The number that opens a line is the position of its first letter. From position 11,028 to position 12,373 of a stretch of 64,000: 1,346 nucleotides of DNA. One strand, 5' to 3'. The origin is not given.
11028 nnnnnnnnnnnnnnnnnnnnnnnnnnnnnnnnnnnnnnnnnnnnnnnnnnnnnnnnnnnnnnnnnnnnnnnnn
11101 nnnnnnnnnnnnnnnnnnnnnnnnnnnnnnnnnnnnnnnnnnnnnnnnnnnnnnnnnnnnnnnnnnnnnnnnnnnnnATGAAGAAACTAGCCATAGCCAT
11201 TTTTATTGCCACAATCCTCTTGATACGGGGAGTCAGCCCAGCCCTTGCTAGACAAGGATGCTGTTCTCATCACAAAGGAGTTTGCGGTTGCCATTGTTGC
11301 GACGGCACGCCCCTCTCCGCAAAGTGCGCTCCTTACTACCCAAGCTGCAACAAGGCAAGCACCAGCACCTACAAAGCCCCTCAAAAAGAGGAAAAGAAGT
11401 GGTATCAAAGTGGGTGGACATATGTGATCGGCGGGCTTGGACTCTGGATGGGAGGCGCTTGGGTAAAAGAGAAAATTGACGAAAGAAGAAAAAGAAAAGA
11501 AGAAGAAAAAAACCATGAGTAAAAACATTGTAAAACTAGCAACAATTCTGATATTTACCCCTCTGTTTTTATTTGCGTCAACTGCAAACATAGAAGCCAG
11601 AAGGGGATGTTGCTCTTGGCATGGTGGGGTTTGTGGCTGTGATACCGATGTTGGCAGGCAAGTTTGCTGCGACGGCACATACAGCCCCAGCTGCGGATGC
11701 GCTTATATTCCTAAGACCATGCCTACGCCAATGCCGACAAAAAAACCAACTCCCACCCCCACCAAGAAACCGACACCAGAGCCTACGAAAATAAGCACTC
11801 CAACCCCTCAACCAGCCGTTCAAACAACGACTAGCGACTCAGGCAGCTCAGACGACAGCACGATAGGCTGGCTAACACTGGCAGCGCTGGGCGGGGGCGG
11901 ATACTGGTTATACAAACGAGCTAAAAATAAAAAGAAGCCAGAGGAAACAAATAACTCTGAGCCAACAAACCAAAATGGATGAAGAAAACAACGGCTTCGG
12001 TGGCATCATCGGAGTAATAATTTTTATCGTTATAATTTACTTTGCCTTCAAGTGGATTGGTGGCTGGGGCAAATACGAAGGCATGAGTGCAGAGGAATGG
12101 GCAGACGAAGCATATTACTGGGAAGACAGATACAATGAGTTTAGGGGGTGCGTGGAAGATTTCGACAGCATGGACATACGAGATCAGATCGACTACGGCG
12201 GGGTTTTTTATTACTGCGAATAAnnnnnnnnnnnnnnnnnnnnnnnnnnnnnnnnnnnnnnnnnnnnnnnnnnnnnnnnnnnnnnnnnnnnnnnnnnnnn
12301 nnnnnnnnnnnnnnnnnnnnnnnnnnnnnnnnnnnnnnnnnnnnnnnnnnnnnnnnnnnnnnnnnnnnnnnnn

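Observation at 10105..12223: Self-contained moron cassette: membrane-anchored SNase-Excalibur nuclease plus two paralogous Cys-rich membrane proteins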

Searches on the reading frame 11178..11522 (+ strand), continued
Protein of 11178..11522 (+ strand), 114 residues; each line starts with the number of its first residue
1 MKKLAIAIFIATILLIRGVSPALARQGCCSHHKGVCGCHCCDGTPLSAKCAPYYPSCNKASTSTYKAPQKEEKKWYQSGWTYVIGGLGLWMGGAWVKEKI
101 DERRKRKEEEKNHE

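Call 78: search_solved_structures(query=A5, max_evalue=1, show_alignments=1)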
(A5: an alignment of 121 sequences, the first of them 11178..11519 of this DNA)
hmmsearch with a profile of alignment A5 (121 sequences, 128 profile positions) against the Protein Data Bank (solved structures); distinct sequences matched with E-value up to 1: 1.
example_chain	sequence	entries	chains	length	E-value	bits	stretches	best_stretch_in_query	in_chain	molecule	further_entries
7muc_AN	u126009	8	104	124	0.0054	20.2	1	10-53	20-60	Neurogenic locus notch | Neurogenic locus notch protein homolog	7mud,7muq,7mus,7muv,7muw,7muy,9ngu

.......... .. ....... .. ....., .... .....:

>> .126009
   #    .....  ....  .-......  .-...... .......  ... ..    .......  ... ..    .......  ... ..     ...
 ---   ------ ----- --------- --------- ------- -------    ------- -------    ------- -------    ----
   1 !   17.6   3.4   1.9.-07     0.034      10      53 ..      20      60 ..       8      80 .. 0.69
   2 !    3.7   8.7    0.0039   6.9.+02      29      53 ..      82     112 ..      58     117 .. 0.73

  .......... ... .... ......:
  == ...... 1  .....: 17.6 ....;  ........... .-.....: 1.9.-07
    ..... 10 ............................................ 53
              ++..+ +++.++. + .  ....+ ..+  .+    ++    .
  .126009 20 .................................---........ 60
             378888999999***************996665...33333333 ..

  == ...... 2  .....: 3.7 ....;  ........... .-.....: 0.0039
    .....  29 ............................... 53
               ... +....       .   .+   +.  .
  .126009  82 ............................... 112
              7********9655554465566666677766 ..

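Call 103: fold_search(model_id=the predicted structure, library=pdb)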
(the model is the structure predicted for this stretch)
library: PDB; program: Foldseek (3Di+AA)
matches with E <= 10: 1; with E <= 0.001: 0
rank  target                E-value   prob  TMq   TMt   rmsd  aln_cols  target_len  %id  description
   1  8rcy                  7.8e+00  0.03  0.15  0.13   3.5        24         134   29  L-SIGN CRD in complex with Man84. (released 2024-10-16)

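Call 105: search_protein_families(library=pfam, alignment_id=A9, max_evalue=0.001)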
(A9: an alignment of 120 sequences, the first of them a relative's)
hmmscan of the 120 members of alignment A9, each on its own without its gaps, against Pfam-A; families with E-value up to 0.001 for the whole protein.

A. member 1, P0121 (257 aa): 0 families

B. families by the number of members that match (of 120 scanned): 22 families
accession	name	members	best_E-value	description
PF00565.23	SNase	6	7.4e-30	Staphylococcal nuclease homologue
PF08239.17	SH3_3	4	3.4e-12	Bacterial SH3 domain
PF07501.17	G5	2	4.6e-16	G5 domain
PF05887.16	Trypan_PARP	2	0.00014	Procyclic acidic repetitive protein (PARP)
PF07719.23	TPR_2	1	1e-10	Tetratricopeptide repeat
PF13432.12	TPR_16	1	1.3e-09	Tetratricopeptide repeat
PF00515.34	TPR_1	1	6.5e-09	Tetratricopeptide repeat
PF13414.12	TPR_11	1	5.6e-07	TPR repeat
PF06347.19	SH3_4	1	7.8e-07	Bacterial SH3 domain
PF02805.21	Ada_Zn_binding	1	1.4e-06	Metal binding domain of Ada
PF14559.12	TPR_19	1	3.3e-05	Tetratricopeptide repeat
PF05901.16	Excalibur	1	0.00012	Excalibur calcium-binding domain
PF04355.18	BamE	1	0.00013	Outer membrane protein assembly factor BamE domain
PF25064.1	ARM_TT21_5th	1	0.00019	TT21 fifth ARM repeats domain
PF13428.12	TPR_14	1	0.00022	Tetratricopeptide repeat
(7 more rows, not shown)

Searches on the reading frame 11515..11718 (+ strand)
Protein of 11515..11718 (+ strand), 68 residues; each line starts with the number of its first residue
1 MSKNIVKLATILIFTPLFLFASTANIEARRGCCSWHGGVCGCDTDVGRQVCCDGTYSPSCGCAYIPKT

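Call 43: search_dna_similar(query=window:11515-11718:+, collection=phages, mode=protein, max_evalue=0.01, max_rows=30)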
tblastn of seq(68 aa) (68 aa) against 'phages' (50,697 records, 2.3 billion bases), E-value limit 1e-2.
Records with a match: 2; places in all: 2; records where one place covers at least 80% of the query: 1.
Best place of each record, by identity: <60% 2.
By first word of the organism name: Bacteriophage 2.
By host as written in the record: Helicobacter apodemus MIT-03-7007 genome 1; Helicobacter equorum 1.
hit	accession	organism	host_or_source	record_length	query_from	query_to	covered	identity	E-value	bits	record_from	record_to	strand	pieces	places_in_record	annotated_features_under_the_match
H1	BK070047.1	Bacteriophage sp.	Helicobacter apodemus MIT-03-7007 genome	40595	21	62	62%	57.1%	3e-7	50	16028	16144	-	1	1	hypothetical protein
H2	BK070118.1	Bacteriophage sp.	Helicobacter equorum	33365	1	62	91%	38.7%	2e-7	50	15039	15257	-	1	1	hypothetical protein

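Call 44: search_dna_similar(query=window:11515-11718:+, collection=plasmids, mode=protein, max_evalue=0.01, max_rows=30)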
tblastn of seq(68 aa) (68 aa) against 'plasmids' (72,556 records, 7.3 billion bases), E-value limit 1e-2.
No match.

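Call 64: search_protein_families(library=ncbifam, proteins=[window:11515-11718:+], max_evalue=0.1)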
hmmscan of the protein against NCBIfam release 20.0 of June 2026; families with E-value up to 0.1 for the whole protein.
seq(68 aa): 3 families
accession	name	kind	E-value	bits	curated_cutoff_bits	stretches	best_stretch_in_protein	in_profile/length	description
NF007462.0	PRK10040.1-1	equivalog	0.00067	19.8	118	1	7-59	3-51/57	hypothetical protein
NF007464.0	PRK10040.1-4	equivalog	0.002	18.8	168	1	17-60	11-54/112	hypothetical protein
NF007463.0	PRK10040.1-2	equivalog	0.0024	17.6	93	1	12-59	10-49/58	hypothetical protein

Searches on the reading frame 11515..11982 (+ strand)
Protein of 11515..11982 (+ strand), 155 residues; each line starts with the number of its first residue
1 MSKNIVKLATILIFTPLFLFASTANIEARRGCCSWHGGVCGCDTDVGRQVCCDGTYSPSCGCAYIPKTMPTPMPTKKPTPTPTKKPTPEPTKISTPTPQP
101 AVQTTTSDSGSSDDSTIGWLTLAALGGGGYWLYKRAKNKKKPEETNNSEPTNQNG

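Call 3: search_protein_families(library=pfam, proteins=[window:11515-11982:+], max_evalue=0.1)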
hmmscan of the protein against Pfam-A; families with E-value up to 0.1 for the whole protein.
window:11515-11982:+ (155 aa): 3 families
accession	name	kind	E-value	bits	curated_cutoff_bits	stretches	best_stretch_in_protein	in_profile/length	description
PF23976.1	DUF7302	-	0.00051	20.8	24.9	1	36-91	8-58/61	Family of unknown function (DUF7302)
PF14283.11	CD1107-like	-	0.0026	18.1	26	1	86-141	107-158/158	Mobile element protein CD1107-like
PF05887.16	Trypan_PARP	-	0.0032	17.9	100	1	45-101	44-96/134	Procyclic acidic repetitive protein (PARP)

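Call 4: search_protein_families(library=phrogs, proteins=[window:11515-11982:+], max_evalue=0.01)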
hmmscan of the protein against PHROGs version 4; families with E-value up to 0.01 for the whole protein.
window:11515-11982:+ (155 aa): 1 family
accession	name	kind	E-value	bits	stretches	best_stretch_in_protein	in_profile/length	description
phrog_6000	-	unknown function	0.0062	17.3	1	13-59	7-51/56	-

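Call 5: search_protein_families(library=ncbifam, proteins=[window:11515-11982:+], max_evalue=1)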
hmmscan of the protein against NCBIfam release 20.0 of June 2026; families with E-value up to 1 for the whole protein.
window:11515-11982:+ (155 aa): 8 families
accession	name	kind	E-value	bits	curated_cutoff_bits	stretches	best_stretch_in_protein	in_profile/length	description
NF005411.0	PRK06975.1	equivalog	0.00071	18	414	1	68-141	276-356/660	fused uroporphyrinogen-III synthase HemD/membrane protein HemX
NF037973.1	metallo_SslE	exception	0.00091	16.7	3000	1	41-103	23-85/1519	lipoprotein metalloprotease SslE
NF033845.1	MSCRAMM_ClfB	exception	0.0044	15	999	1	63-115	540-592/871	MSCRAMM family adhesin clumping factor ClfB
NF007464.0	PRK10040.1-4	equivalog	0.0047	17.6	168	1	17-60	11-54/112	hypothetical protein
NF007462.0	PRK10040.1-1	equivalog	0.005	17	118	1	7-59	3-51/57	hypothetical protein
NF007463.0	PRK10040.1-2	equivalog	0.016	15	93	1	17-59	9-49/58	hypothetical protein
TIGR01167.1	LPXTG_anchor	domain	0.035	14.8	15.9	1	110-138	6-34/34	LPXTG cell wall anchor domain-containing protein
NF033186.1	internalin_K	exception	0.11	10.9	1100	1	65-105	505-545/604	class 1 internalin InlK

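Call 80: search_solved_structures(query=A6, max_evalue=1, show_alignments=1)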
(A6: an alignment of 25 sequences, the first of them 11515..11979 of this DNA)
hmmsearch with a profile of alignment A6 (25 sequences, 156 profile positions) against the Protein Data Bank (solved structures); distinct sequences matched with E-value up to 1: 2.
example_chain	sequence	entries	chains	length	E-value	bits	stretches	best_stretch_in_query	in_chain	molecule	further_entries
7muc_AN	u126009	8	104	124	4.5e-10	43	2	49-92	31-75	Neurogenic locus notch | Neurogenic locus notch protein homolog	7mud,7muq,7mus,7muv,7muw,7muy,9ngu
9l08_A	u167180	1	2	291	0.00045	23.5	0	37-64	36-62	Covalently Connected Cytochrome c555 trimer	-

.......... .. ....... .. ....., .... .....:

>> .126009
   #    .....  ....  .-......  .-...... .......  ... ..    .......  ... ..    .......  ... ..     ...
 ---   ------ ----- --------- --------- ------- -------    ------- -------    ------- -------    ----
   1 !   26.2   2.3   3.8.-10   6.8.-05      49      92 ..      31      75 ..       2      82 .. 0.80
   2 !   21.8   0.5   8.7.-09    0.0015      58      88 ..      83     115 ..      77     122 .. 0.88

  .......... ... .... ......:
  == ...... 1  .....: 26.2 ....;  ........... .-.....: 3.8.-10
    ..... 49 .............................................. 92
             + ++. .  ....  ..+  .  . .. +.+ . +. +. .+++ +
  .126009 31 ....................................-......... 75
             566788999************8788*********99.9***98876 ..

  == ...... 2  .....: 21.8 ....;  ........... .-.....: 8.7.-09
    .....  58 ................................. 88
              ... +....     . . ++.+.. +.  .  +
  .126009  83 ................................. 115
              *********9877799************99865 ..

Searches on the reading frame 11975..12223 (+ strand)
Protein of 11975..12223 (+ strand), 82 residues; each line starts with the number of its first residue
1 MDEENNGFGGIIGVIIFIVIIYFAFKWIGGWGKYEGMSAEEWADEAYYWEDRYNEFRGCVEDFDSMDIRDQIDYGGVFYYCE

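Call 3: search_protein_families(library=pfam, proteins=[window:11975-12223:+], max_evalue=0.1)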
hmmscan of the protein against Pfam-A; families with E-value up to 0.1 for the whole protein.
window:11975-12223:+ (82 aa): 1 family
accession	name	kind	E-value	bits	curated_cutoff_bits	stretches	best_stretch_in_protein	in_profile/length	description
PF12666.12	PrgI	-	0.074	14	27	1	14-52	50-84/91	PrgI family protein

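Call 4: search_protein_families(library=phrogs, proteins=[window:11975-12223:+], max_evalue=0.01)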
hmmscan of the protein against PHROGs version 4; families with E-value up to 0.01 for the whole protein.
window:11975-12223:+ (82 aa): 1 family
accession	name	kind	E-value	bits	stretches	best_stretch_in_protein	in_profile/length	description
phrog_31976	-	unknown function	0.0061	17.9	1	10-49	27-64/101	-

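Call 5: search_protein_families(library=ncbifam, proteins=[window:11975-12223:+], max_evalue=1)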
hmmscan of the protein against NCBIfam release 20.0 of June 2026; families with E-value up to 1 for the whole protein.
window:11975-12223:+ (82 aa): 1 family
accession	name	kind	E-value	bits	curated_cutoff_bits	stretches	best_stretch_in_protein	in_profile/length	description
NF045939.1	MHJ_0274_fam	hypoth_equivalog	0.55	9.9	80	1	11-28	6-23/165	MHJ_0274 family protein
